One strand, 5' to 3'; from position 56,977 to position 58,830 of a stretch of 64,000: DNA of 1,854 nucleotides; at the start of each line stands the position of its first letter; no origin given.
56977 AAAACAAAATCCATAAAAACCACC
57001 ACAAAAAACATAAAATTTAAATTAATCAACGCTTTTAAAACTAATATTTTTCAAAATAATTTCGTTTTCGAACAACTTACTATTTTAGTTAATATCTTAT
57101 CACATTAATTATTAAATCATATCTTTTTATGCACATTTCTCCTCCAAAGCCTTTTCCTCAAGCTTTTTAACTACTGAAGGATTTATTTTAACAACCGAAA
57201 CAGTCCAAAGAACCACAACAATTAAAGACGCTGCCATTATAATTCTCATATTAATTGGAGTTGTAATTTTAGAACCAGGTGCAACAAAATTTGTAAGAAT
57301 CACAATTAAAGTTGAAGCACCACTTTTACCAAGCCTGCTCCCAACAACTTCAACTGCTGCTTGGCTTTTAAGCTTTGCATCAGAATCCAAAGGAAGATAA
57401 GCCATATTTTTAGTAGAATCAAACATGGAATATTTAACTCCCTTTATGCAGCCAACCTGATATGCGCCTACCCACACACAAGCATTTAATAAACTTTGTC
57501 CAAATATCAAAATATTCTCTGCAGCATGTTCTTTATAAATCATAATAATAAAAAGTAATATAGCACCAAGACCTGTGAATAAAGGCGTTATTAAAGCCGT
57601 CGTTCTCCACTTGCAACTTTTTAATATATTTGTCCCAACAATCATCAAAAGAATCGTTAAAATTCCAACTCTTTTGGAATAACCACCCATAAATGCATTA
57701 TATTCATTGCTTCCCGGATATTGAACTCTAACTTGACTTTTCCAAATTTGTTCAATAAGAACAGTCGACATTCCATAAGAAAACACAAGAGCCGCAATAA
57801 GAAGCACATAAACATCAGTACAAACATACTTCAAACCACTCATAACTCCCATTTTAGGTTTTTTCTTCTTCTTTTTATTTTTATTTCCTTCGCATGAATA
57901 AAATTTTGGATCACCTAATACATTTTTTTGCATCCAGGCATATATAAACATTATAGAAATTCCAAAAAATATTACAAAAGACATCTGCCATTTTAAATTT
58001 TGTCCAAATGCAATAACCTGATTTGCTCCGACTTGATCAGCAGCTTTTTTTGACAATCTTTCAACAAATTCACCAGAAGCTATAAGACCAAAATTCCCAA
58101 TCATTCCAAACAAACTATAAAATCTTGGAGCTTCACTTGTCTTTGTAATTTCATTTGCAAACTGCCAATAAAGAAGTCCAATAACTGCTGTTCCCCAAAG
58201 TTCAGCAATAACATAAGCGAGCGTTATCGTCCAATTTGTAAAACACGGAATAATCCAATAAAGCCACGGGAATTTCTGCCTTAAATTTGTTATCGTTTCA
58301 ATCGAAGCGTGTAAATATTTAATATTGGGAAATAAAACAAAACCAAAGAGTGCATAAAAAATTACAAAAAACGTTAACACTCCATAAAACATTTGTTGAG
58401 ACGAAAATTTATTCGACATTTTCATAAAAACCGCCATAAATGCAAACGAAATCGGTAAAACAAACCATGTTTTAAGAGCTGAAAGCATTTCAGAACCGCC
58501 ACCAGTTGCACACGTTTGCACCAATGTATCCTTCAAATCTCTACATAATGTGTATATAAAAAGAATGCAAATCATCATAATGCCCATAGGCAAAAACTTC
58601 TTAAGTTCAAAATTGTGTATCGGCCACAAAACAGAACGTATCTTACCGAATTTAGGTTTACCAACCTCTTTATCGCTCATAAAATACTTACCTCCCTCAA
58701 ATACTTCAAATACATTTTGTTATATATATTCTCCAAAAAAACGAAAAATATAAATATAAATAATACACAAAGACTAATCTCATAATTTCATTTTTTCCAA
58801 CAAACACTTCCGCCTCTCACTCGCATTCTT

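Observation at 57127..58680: ATP/ADP translocase (Tlc/NTT) in a spore-forming Firmicute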

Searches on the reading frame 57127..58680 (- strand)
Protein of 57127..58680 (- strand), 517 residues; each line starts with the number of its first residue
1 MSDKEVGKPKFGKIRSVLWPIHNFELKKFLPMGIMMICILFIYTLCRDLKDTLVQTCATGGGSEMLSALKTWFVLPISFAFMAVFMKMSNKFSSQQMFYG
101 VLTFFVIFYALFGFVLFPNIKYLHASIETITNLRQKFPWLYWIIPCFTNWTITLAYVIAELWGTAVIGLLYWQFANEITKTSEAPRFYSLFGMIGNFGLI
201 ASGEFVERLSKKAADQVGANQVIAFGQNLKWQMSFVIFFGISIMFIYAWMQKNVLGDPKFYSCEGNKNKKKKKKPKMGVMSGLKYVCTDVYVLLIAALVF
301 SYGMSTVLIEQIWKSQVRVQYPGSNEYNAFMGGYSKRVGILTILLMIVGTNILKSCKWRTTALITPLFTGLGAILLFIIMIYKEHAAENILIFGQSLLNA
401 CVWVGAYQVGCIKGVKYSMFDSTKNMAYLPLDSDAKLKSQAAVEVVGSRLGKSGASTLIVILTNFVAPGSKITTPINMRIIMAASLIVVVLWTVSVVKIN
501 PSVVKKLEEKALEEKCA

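Call 3: search_protein_families(library=pfam, proteins=[window:57127-58680:-], max_evalue=0.01)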
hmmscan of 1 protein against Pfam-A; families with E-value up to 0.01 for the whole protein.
window:57127-58680:- (517 aa): 1 family
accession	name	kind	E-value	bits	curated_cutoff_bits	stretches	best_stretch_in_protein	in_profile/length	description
PF03219.20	TLC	-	6e-151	504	21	1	8-500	5-488/491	TLC ATP/ADP transporter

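Call 4: search_protein_families(library=ncbifam, proteins=[window:57127-58680:-], max_evalue=0.01)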
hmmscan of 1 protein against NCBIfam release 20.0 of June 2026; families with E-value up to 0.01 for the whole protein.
window:57127-58680:- (517 aa): 1 family
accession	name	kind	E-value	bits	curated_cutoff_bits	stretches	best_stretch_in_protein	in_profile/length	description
TIGR00769.1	AAA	superfamily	3.4e-126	421.9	387.2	1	21-500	1-469/472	NTP/NDP exchange transporter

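Call 5: search_solved_structures(query=window:57127-58680:-, max_evalue=1, show_alignments=1)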
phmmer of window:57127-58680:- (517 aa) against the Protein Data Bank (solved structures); distinct sequences matched with E-value up to 1: 2.
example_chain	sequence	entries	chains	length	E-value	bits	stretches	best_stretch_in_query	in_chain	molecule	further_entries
9j3n_A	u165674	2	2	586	4.3e-116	392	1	9-504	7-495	ADP,ATP carrier protein 1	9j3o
9j3j_A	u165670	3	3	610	6.2e-92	312.3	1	23-496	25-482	ADP,ATP carrier protein 1, chloroplastic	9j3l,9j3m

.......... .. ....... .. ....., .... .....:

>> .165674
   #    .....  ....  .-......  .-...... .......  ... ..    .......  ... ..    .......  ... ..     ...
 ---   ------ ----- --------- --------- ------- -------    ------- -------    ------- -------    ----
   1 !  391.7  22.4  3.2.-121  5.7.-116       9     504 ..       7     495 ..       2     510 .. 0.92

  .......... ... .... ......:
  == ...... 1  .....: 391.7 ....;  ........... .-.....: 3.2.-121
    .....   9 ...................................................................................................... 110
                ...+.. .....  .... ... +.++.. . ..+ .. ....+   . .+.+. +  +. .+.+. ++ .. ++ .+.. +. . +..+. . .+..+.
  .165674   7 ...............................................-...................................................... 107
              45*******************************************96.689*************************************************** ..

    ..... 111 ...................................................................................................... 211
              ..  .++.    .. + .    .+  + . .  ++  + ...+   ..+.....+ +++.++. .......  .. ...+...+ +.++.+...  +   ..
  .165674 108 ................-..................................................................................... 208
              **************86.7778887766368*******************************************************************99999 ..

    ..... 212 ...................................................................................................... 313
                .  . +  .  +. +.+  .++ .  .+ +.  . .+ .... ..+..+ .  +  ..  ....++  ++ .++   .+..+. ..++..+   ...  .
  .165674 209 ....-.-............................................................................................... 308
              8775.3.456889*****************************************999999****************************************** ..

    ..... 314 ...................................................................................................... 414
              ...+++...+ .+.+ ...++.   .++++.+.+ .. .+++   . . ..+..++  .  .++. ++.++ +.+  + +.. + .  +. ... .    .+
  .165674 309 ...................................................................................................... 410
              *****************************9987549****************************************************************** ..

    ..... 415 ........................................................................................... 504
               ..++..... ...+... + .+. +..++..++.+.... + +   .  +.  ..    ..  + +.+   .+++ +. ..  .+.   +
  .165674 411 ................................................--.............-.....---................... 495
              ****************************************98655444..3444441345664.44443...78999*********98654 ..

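Call 9: find_homologous_proteins(query=window:57127-58680:-, max_evalue=1e-10)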
Query window:57127-58680:- (517 aa): 515 proteins with E <= 1e-10 among 8000 candidates; the best 120 are listed.
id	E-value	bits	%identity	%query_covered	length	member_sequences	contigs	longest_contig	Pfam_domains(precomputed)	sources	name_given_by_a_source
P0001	0.0e+0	1156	100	100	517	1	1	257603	PF03219.21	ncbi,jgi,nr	ncbi:MAG: NTP/NDP exchange transporter [Clostridiales bacterium]|jgi:AAA family ATP:ADP antiporter|n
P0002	1.7e-205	702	61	98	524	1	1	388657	PF03219.21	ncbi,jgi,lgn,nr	ncbi:MAG: NTP/NDP exchange transporter [Oscillospiraceae bacterium]|jgi:AAA family ATP:ADP antiporte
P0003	3.2e-194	665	58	100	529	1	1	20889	PF03219.21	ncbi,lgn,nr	ncbi:ADP,ATP carrier protein 1 [Clostridia bacterium]|nr:ADP,ATP carrier protein 1 [Clostridia bacte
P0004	9.3e-194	663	59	97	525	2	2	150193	PF03219.21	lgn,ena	-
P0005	1.4e-191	656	57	98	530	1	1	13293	PF03219.21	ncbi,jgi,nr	ncbi:MAG: NTP/NDP exchange transporter [Oscillospiraceae bacterium]|jgi:AAA family ATP:ADP antiporte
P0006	2.1e-184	632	57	97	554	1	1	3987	PF03219.21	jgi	jgi:AAA family ATP:ADP antiporter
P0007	4.4e-184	631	56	99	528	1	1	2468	PF03219.21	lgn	-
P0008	4.2e-180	618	55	99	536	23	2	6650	PF03219.21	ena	-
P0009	4.7e-179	615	58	95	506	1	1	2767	PF03219.21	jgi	jgi:AAA family ATP:ADP antiporter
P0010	2.1e-177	609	56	98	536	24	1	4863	PF03219.21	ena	-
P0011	1.0e-175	604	55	100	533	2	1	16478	PF03219.21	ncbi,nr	ncbi:ADP,ATP carrier protein 1 [Clostridia bacterium]|nr:ADP,ATP carrier protein 1 [Clostridia bacte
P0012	9.6e-164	564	52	97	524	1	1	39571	PF03219.21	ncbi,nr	ncbi:ADP,ATP carrier protein 1 [Clostridia bacterium]|nr:ADP,ATP carrier protein 1 [Clostridia bacte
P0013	5.0e-148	512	48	100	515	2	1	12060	PF03219.21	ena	-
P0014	2.5e-147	510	48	99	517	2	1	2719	PF03219.21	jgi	jgi:AAA family ATP:ADP antiporter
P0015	4.6e-147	509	47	99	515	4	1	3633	PF03219.21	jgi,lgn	jgi:AAA family ATP:ADP antiporter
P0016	1.4e-146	508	47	99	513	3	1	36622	PF03219.21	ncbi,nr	ncbi:MAG: NTP/NDP exchange transporter [Holosporales bacterium]|nr:NTP/NDP exchange transporter [Hol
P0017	4.5e-146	506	47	100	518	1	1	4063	PF03219.21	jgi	jgi:AAA family ATP:ADP antiporter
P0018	5.0e-146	506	48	97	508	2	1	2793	PF03219.21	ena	-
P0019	7.7e-146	505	49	98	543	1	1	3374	PF03219.21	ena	-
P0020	9.2e-146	505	48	99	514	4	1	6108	PF03219.21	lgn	-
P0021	9.9e-146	505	45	99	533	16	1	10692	PF03219.21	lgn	-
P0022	1.1e-145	505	48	97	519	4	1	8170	PF03219.21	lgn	-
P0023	1.3e-145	504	46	99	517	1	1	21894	PF03219.21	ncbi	-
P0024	1.4e-145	504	47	98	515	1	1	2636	PF03219.21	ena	-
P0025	1.8e-145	504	48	98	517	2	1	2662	PF03219.21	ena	-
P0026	3.2e-145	503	48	98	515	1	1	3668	PF03219.21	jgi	jgi:AAA family ATP:ADP antiporter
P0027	4.1e-145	503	47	100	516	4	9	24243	PF03219.21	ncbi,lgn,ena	-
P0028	6.7e-145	502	47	100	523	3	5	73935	PF03219.21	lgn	-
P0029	8.2e-145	502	47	98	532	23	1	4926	PF03219.21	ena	-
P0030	1.5e-144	501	47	98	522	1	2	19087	PF03219.21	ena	-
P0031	1.5e-144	501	48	97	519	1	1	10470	PF03219.21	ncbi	-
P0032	5.7e-144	499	48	95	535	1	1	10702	PF03219.21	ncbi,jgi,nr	ncbi:MAG: NTP/NDP exchange transporter [Holosporales bacterium]|jgi:AAA family ATP:ADP antiporter|nr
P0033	7.6e-144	499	46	100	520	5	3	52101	PF03219.21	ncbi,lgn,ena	-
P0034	9.7e-144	498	48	96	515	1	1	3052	PF03219.21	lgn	-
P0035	5.2e-143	496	47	96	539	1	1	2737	PF03219.21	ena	-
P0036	5.4e-143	496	47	97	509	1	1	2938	PF03219.21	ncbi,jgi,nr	ncbi:MAG: NTP/NDP exchange transporter [Holosporales bacterium]|jgi:AAA family ATP:ADP antiporter|nr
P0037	8.6e-143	495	47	98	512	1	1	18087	PF03219.21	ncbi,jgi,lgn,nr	ncbi:MAG: NTP/NDP exchange transporter [Holosporales bacterium]|jgi:AAA family ATP:ADP antiporter|nr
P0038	9.1e-143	495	47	97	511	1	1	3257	PF03219.21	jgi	jgi:AAA family ATP:ADP antiporter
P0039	3.5e-142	493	46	98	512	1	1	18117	PF03219.21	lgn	-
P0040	7.4e-142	492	47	96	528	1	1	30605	PF03219.21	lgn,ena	-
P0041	9.1e-142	492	46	100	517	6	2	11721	PF03219.21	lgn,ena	-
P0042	9.2e-142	492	46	98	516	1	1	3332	PF03219.21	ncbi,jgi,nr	ncbi:MAG: NTP/NDP exchange transporter [Holosporales bacterium]|jgi:AAA family ATP:ADP antiporter|nr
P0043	1.2e-141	491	47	98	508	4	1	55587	PF03219.21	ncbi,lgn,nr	ncbi:MAG: NTP/NDP exchange transporter [Holosporales bacterium]|nr:NTP/NDP exchange transporter [Hol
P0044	1.5e-141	491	46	99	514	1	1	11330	PF03219.21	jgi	jgi:AAA family ATP:ADP antiporter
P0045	5.4e-141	489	46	97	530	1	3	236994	PF03219.21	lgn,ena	-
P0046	6.0e-141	489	47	98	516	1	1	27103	PF03219.21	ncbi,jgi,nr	ncbi:MAG: NTP/NDP exchange transporter [Holosporales bacterium]|jgi:AAA family ATP:ADP antiporter|nr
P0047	1.2e-140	488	47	98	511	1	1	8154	PF03219.21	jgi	jgi:AAA family ATP:ADP antiporter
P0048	8.3e-139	482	46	99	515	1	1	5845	PF03219.21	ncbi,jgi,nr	ncbi:MAG: NTP/NDP exchange transporter [Holosporales bacterium]|jgi:AAA family ATP:ADP antiporter|nr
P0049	3.6e-137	477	48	99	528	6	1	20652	PF03219.21,PF07690.22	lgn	-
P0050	1.2e-136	475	48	99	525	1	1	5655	PF03219.21,PF07690.22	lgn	-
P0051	1.2e-136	475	45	99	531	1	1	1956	PF03219.21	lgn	-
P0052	1.7e-135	471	47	97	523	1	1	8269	PF03219.21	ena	-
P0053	1.9e-135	471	45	97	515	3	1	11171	PF03219.21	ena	-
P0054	7.2e-135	469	48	90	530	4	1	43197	PF03219.21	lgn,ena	-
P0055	1.2e-134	468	45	99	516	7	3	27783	PF03219.21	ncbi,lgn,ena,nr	ncbi:MAG: NTP/NDP exchange transporter [Alphaproteobacteria bacterium]|nr:NTP/NDP exchange transport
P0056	5.2e-134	466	44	98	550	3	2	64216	PF03219.21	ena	-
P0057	1.1e-133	465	48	85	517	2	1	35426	PF03219.21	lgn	-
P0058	1.1e-133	465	43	96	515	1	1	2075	PF03219.21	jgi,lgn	jgi:AAA family ATP:ADP antiporter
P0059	2.5e-133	464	44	97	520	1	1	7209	PF03219.21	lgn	-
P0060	4.8e-133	463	45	97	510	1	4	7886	PF03219.21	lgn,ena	-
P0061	7.9e-133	462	45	98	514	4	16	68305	PF03219.21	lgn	-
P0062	1.2e-132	462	44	100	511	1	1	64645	PF03219.21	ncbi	-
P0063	3.0e-132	460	44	99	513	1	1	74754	PF03219.21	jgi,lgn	-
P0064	8.9e-132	459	44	98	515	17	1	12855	PF03219.21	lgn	-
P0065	1.0e-131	459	44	96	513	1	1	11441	PF03219.21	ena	-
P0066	1.5e-131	458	43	100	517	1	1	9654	PF03219.21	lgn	-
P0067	1.8e-131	458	44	98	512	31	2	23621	PF03219.21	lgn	-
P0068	2.0e-131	458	44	98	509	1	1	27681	PF03219.21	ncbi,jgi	jgi:AAA family ATP:ADP antiporter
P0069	2.3e-131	457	43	97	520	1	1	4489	PF03219.21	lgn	-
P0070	2.6e-131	457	44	98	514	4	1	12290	PF03219.21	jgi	-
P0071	2.7e-131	457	45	99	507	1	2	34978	PF03219.21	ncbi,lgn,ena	-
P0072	5.0e-131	456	44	97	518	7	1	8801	PF03219.21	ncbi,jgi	jgi:AAA family ATP:ADP antiporter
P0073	6.5e-131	456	45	99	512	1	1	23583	PF03219.21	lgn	-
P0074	7.0e-131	456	45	87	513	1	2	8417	PF03219.21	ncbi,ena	-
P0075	1.3e-130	455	44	99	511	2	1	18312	PF03219.21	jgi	jgi:AAA family ATP:ADP antiporter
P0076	1.4e-130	455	44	98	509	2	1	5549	PF03219.21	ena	-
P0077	2.2e-130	454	44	96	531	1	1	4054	PF03219.21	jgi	-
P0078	2.3e-130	454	43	99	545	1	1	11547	PF03219.21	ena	-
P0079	4.6e-130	453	43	99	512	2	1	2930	PF03219.21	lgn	-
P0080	4.9e-130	453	44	97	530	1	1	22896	PF03219.21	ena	-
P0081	5.5e-130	453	45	96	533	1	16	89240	PF03219.21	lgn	-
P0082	5.9e-130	453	42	99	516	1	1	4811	PF03219.21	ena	-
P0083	6.7e-130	453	44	100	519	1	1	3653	PF03219.21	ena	-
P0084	9.2e-130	452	42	99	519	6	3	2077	PF03219.21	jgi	-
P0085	1.0e-129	452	44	97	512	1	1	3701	PF03219.21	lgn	-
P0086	1.3e-129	452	44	90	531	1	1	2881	PF03219.21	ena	-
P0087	1.5e-129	451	43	97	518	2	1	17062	PF03219.21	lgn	-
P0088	1.7e-129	451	43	99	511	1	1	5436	PF03219.21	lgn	-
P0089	1.7e-129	451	45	88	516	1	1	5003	PF03219.21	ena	-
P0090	2.4e-129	451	43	97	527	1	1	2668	PF03219.21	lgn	-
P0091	2.5e-129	451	44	99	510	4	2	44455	PF03219.21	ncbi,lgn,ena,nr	ncbi:MAG: NTP/NDP exchange transporter [Alphaproteobacteria bacterium]|nr:NTP/NDP exchange transport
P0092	4.1e-129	450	43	97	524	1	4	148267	PF03219.21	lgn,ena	-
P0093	5.4e-129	450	42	99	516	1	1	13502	PF03219.21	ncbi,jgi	jgi:AAA family ATP:ADP antiporter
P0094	7.5e-129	449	44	99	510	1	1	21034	PF03219.21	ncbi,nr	ncbi:MAG: NTP/NDP exchange transporter [Alphaproteobacteria bacterium]|nr:NTP/NDP exchange transport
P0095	8.1e-129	449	44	99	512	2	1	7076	PF03219.21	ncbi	-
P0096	9.4e-129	449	45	90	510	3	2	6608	PF03219.21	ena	-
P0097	3.8e-128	447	45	98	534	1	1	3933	PF03219.21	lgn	-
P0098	5.3e-128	446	43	95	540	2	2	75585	PF03219.21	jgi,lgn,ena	-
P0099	7.1e-128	446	43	100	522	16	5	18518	PF03219.21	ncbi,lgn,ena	-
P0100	8.0e-128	446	44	92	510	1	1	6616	PF03219.21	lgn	-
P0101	9.0e-128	446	42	99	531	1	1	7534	PF03219.21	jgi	jgi:AAA family ATP:ADP antiporter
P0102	3.4e-127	444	42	96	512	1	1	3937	PF03219.21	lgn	-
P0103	3.9e-127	443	41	99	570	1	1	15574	PF03219.21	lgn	-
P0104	4.3e-127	443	42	100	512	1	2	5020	PF03219.21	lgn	-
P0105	6.0e-127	443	46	85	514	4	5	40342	PF03219.21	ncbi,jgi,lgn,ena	jgi:AAA family ATP:ADP antiporter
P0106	6.3e-127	443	42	98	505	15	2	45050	PF03219.21,PF07690.22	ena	-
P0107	6.5e-127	443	46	85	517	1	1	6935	PF03219.21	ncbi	ncbi:MAG: Npt1/Npt2 family nucleotide transporter [Alphaproteobacteria bacterium]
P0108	9.2e-127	442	42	99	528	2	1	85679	PF03219.21,PF07690.22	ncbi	ncbi:MAG: Npt1/Npt2 family nucleotide transporter [Rickettsiales bacterium]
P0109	1.3e-126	442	42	98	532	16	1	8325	PF03219.21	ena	-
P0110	1.3e-126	442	43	97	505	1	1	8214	PF03219.21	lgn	-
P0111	1.5e-126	441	44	96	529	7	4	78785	PF03219.21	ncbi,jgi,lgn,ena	jgi:AAA family ATP:ADP antiporter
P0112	1.6e-126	441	41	97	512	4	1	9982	PF03219.21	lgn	-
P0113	1.7e-126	441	43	97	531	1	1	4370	PF03219.21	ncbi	-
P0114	2.1e-126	441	45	86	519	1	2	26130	PF03219.21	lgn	-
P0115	2.4e-126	441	43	95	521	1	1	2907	PF03219.21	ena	-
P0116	2.4e-126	441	42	97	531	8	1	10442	PF03219.21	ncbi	-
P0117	2.9e-126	441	42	97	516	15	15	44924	PF03219.21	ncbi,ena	-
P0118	3.9e-126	440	42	100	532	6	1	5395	PF03219.21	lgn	-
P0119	4.7e-126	440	43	95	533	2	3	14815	PF03219.21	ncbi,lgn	-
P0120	4.7e-126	440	42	100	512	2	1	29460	PF03219.21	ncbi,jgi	jgi:AAA family ATP:ADP antiporter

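Call 10: find_related_loci(query=window:57127-58680:-, collection=genome_contigs, flank=6000)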
Query window:57127-58680:- (517 aa) in genome_contigs; peptide patterns used: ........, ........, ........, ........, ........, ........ (x = any residue, [..] = any of these).
599 stretches matched a pattern, but none encodes a relative of the query by tblastn (E <= 1e-3).

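Call 12: find_encoding_contigs(protein=P0001, flank=10000, max_places=4)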
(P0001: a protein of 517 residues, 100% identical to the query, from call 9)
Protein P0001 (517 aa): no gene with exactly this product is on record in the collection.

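Call 15: list_cluster_members(proteins=[P0001, P0002, P0003, P0004, P0005, P0011, P0012, P0008, P0013, P0016])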
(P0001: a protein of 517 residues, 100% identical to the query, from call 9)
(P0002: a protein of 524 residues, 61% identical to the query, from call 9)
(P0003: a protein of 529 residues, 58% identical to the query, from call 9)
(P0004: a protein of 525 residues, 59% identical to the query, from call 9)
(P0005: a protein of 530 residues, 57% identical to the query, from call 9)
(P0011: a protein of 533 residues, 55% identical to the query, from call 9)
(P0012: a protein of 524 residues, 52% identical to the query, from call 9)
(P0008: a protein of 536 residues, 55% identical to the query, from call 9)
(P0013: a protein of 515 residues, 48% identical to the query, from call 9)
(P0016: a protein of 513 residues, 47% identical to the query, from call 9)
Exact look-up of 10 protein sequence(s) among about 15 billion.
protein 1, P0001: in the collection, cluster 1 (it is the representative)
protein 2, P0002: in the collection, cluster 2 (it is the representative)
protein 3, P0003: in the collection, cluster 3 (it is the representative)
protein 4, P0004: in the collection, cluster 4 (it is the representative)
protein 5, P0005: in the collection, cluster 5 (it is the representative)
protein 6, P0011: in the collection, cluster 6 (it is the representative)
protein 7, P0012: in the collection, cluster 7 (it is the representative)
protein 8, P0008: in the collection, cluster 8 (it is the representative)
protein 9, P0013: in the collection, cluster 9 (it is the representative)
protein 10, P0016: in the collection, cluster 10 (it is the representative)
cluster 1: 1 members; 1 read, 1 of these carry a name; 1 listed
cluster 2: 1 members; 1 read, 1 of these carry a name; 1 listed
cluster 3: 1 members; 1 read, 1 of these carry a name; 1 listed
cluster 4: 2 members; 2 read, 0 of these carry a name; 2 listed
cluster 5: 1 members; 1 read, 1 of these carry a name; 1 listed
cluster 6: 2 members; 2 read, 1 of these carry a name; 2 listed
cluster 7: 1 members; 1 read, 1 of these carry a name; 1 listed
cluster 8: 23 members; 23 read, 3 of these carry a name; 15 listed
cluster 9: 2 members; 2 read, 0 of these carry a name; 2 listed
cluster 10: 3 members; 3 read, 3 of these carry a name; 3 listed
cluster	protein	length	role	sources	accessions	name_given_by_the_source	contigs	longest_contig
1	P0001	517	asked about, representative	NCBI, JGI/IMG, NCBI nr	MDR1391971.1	MAG: NTP/NDP exchange transporter [Clostridiales bacterium] | AAA family ATP:ADP antiporter | NTP/NDP exchange transporter [Clostridiales bacterium]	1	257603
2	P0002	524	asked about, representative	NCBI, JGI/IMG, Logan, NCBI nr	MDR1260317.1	MAG: NTP/NDP exchange transporter [Oscillospiraceae bacterium] | AAA family ATP:ADP antiporter | NTP/NDP exchange transporter [Oscillospiraceae bacterium]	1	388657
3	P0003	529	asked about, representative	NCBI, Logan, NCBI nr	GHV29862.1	ADP,ATP carrier protein 1 [Clostridia bacterium]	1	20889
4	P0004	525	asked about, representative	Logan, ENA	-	-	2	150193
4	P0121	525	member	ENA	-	-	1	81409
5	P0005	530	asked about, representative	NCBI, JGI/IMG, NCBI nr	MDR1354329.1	MAG: NTP/NDP exchange transporter [Oscillospiraceae bacterium] | AAA family ATP:ADP antiporter | NTP/NDP exchange transporter [Oscillospiraceae bacterium]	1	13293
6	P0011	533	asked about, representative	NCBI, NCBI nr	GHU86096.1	ADP,ATP carrier protein 1 [Clostridia bacterium]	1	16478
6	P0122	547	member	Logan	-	-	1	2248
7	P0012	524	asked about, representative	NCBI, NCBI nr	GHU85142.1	ADP,ATP carrier protein 1 [Clostridia bacterium]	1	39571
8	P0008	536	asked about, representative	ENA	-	-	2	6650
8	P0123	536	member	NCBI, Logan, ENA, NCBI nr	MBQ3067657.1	MAG: NTP/NDP exchange transporter [Oscillospiraceae bacterium] | NTP/NDP exchange transporter [Oscillospiraceae bacterium]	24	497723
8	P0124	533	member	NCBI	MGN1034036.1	MAG: Npt1/Npt2 family nucleotide transporter [Oscillospiraceae bacterium]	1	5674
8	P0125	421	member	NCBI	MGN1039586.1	MAG: Npt1/Npt2 family nucleotide transporter, partial [Oscillospiraceae bacterium]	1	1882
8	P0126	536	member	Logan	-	-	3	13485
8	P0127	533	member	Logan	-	-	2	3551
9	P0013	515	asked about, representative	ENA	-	-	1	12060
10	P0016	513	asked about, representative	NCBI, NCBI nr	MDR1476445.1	MAG: NTP/NDP exchange transporter [Holosporales bacterium] | NTP/NDP exchange transporter [Holosporales bacterium]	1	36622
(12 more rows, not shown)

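Call 24: find_encoding_contigs(protein=P0002, flank=10000, max_places=2)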
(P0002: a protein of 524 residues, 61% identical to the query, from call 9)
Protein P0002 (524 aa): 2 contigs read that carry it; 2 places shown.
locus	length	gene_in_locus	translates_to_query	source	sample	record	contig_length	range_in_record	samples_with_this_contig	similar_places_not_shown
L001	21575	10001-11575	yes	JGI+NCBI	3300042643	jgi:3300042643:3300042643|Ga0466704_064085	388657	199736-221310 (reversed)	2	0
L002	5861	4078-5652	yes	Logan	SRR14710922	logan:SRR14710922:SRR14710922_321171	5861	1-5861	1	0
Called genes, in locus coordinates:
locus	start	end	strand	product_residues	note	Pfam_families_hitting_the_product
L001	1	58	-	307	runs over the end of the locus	-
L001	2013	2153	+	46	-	-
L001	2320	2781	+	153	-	PF00164:Ribosom_S12_S23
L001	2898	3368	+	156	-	PF00177:Ribosomal_S7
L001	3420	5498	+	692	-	PF00009:GTP_EFTU, PF03144:GTP_EFTU_D2, PF22042:EF-G_D2, PF14492:EFG_III, PF16658:RF3_C, PF03764:EFG_IV, PF00679:EFG_C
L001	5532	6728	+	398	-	PF00009:GTP_EFTU, PF03144:GTP_EFTU_D2, PF03143:GTP_EFTU_D3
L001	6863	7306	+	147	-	PF09424:YqeY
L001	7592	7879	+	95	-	PF04232:SpoVS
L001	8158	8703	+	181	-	PF00572:Ribosomal_L13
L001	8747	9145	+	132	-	PF00380:Ribosomal_S9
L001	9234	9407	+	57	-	PF01165:Ribosomal_S21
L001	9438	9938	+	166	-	PF09419:PGP_phosphatase (weak), PF13419:HAD_2 (weak), PF00702:Hydrolase, PF13242:Hydrolase_like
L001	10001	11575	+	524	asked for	PF03219:TLC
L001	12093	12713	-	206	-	PF01433:Peptidase_M1 (faint)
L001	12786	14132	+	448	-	PF04055:Radical_SAM, PF13353:Fer4_12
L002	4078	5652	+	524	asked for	PF03219:TLC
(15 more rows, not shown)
